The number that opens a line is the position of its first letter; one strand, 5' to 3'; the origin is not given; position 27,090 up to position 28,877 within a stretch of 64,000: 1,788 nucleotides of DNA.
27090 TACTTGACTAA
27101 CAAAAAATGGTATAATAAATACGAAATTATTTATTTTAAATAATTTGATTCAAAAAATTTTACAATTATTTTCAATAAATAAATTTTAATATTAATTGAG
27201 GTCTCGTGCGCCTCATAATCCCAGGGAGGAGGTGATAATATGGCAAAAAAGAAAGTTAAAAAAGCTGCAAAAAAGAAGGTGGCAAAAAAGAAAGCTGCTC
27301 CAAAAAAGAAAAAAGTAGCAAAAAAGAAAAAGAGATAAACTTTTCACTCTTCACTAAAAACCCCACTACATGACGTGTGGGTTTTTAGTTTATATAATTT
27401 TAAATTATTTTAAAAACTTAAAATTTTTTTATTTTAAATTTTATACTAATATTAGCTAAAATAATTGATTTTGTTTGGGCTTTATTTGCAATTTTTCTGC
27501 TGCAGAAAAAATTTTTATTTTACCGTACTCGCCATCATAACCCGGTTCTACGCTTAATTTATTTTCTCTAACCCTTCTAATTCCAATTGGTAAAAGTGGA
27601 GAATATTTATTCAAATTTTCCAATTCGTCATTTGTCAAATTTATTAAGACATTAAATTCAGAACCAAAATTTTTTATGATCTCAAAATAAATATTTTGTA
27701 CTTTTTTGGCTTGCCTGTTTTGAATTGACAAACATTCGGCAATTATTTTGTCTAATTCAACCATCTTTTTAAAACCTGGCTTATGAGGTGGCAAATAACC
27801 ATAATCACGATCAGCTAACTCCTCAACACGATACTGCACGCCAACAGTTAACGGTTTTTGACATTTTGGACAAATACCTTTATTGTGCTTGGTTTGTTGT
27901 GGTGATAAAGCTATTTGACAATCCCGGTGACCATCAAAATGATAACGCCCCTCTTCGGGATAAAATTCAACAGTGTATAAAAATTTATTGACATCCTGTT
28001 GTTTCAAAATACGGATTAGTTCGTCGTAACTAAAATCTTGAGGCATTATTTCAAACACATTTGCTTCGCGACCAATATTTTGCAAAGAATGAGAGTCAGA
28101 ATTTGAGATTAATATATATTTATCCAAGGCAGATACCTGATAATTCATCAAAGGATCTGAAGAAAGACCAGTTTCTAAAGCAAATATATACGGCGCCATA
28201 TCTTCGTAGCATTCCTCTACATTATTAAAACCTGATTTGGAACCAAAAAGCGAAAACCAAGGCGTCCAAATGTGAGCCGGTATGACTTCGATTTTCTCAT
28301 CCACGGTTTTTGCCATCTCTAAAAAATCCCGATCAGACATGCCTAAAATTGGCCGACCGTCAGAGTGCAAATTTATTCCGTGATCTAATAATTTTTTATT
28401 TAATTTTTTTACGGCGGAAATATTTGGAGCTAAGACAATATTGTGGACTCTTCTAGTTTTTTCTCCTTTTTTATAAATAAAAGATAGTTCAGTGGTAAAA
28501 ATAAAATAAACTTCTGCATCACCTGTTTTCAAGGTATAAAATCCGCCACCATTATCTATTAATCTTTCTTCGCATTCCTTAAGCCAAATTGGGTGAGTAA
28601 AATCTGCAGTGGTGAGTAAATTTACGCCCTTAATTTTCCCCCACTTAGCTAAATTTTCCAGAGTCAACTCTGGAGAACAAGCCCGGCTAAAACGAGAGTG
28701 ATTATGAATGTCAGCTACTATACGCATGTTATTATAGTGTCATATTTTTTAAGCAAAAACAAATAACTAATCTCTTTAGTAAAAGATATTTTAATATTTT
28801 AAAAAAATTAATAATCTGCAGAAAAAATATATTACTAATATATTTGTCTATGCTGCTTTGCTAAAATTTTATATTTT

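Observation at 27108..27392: Self-contained mini-gene for a 32-aa Lys/Ala-rich peptide (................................)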

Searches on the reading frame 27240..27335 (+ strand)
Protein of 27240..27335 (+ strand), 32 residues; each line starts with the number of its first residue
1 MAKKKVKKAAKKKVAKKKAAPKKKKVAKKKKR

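Call 9: search_protein_families(library=pfam, proteins=[window:27240-27335:+], max_evalue=10)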
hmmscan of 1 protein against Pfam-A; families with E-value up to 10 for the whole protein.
seq(32 aa): 0 families

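Call 10: search_protein_families(library=ncbifam, proteins=[window:27240-27335:+], max_evalue=10)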
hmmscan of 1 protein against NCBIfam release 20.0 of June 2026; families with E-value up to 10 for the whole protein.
seq(32 aa): 0 families

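Call 19: list_cluster_members(proteins=[window:27240-27335:+, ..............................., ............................, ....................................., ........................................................])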
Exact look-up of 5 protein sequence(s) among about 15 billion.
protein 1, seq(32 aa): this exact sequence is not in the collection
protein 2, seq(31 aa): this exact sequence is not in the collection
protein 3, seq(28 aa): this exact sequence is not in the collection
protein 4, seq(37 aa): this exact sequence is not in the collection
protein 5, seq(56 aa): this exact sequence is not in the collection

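Call 20: search_solved_structures(query=window:27240-27335:+, max_evalue=10, show_alignments=3)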
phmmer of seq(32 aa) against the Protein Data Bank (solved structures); distinct sequences matched with E-value up to 10: 0.

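Call 40: search_protein_representatives(protein=window:27240-27335:+)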
Query: 32 residues. Proteins with E-value up to 0.001 (for the whole library): 0; up to 1e-10: 0; up to 1e-30: 0. The best 0 are listed.

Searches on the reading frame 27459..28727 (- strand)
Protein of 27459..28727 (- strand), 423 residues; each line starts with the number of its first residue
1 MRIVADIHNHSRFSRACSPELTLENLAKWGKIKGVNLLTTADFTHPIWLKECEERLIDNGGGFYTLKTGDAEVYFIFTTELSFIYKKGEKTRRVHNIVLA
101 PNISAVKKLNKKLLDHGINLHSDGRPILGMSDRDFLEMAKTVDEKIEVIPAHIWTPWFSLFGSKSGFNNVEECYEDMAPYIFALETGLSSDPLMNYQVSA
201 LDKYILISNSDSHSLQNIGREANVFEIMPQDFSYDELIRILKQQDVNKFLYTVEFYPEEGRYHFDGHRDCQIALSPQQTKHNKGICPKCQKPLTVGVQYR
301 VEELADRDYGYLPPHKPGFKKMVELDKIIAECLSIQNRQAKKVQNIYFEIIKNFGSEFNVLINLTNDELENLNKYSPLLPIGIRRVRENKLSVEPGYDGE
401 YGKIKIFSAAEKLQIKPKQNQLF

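Call 12: find_related_loci(query=window:27459-28727:-, collection=genome_contigs, flank=4000)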
Query window:27459-28727:- (423 aa) in genome_contigs; peptide patterns used: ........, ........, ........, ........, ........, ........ (x = any residue, [..] = any of these).
306 stretches matched a pattern; 200 encode a relative of the query (tblastn E <= 1e-3); the best 80 are kept; 80 distinct loci.
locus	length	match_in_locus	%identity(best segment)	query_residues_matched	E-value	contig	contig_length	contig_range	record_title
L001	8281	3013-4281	81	1-423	0e+0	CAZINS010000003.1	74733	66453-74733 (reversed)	MAG TPA_asm: uncultured Gammaproteobacteria bacterium isolate binchicken_co22_135 genome assembly, contig: NODE_378_leng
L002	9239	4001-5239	68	1-414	0e+0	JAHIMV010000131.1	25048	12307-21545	MAG: Patescibacteria group bacterium isolate KR13_N2.mb.83 KR13_N2.mb.83_k141_355302, whole genome shotgun sequence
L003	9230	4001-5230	67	1-411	0e+0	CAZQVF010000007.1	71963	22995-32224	MAG TPA_asm: uncultured Gammaproteobacteria bacterium isolate SRP077602_co2_149 genome assembly, contig: NODE_526_length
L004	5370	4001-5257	52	1-412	2e-146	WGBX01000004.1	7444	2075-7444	MAG: Flavobacteriaceae bacterium isolate S144_43 k151_112004, whole genome shotgun sequence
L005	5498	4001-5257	52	1-412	2e-146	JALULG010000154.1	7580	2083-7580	MAG: bacterium isolate S144_metabat2_scaf2bin.204 S144_NODE_6398_length_7580_cov_3.792701, whole genome shotgun sequence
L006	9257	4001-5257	53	1-418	5e-144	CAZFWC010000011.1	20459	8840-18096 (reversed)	MAG TPA_asm: uncultured Gammaproteobacteria bacterium isolate SRP178699_co2_540 genome assembly, contig: NODE_1806_lengt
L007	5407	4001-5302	50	1-423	3e-143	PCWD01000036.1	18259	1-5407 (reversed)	MAG: Parcubacteria group bacterium CG11_big_fil_rev_8_21_14_0_20_39_14 CG11_8_21_14_0.20_scaffold_4835_c, whole genome s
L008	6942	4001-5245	50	1-423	1e-141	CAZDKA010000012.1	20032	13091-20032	MAG TPA_asm: uncultured Candidatus Saccharibacteria bacterium isolate SRP269290_co3_436 genome assembly, contig: NODE_27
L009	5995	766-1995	52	1-423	1e-140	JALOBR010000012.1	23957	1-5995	MAG: Candidatus Omnitrophota bacterium isolate SO_2017_LW3 bin 47 NODE_5374_length_23957_cov_1.304910_LW162_2017, whole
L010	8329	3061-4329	52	1-423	2e-139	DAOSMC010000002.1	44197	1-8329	MAG TPA_asm: Candidatus Paceibacterota bacterium isolate AMR_MDS_1607 NODE_1104_length_44197_cov_20.765439, whole genome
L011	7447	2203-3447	49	1-423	1e-137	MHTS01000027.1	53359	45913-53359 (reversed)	MAG: Candidatus Wildermuthbacteria bacterium RIFCSPHIGHO2_01_FULL_48_27b rifcsphigho2_01_scaffold_846, whole genome shot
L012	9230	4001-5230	51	1-423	2e-137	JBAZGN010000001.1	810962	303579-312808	MAG: Candidatus Omnitrophota bacterium isolate SO_2017_LW3_46 NODE_6_length_810962_cov_4.668257_LW162_2017, whole genome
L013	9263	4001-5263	50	1-412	2e-137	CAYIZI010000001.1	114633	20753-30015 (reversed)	MAG TPA_asm: uncultured Candidatus Saccharibacteria bacterium isolate ERP119705_co9_390 genome assembly, contig: NODE_69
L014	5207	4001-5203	51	1-412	4e-137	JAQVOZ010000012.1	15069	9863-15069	MAG: Candidatus Omnitrophota bacterium isolate STF1_192 NODE_10850_length_15069_cov_2.620600_Sandtown_F1, whole genome s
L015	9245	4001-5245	49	1-423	2e-137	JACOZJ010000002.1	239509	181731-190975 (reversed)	MAG: Candidatus Wildermuthbacteria bacterium isolate NC_groundwater_202_Ag_S-0.1um_47_23 S4_GD2017_2_S1_scaffold_14, who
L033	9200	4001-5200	48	1-407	2e-129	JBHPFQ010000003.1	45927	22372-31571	Patescibacteria group bacterium isolate SAG AM-311-K04 NODE_3_length_45927_cov_31.399023, whole genome shotgun sequence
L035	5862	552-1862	47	1-423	3e-129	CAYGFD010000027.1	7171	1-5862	MAG TPA_asm: uncultured Gammaproteobacteria bacterium isolate ERP113451_co1_458 genome assembly, contig: NODE_13636_leng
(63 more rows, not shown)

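Call 21: find_related_loci(query=window:27459-28727:-, collection=metagenome_contigs, flank=3000)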
Query window:27459-28727:- (423 aa) in metagenome_contigs; peptide patterns used: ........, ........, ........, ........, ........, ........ (x = any residue, [..] = any of these).
577 stretches matched a pattern; 349 encode a relative of the query (tblastn E <= 1e-3); the best 80 are kept; 80 distinct loci.
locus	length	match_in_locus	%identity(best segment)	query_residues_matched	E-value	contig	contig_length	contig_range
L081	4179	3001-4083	83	1-361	0e+0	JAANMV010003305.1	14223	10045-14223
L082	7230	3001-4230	67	1-411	0e+0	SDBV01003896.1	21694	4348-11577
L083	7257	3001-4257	53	1-418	4e-144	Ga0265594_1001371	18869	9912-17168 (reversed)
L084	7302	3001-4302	50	1-423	6e-144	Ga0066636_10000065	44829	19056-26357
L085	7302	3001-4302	50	1-423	6e-144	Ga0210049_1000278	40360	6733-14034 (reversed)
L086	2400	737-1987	52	1-423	9e-152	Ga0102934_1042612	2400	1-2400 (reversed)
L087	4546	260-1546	50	1-423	1e-142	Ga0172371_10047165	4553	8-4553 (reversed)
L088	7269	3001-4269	52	1-423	1e-139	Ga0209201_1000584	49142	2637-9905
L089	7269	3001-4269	52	1-423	1e-139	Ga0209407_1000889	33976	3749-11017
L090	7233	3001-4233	50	1-418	6e-139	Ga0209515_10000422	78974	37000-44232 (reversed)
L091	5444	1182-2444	51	1-418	8e-139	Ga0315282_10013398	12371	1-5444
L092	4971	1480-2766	51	1-423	7e-140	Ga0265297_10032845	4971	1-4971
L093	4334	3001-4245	49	1-423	9e-139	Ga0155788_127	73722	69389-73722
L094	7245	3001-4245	49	1-423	7e-138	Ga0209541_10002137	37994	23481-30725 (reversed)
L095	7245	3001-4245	49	1-423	7e-138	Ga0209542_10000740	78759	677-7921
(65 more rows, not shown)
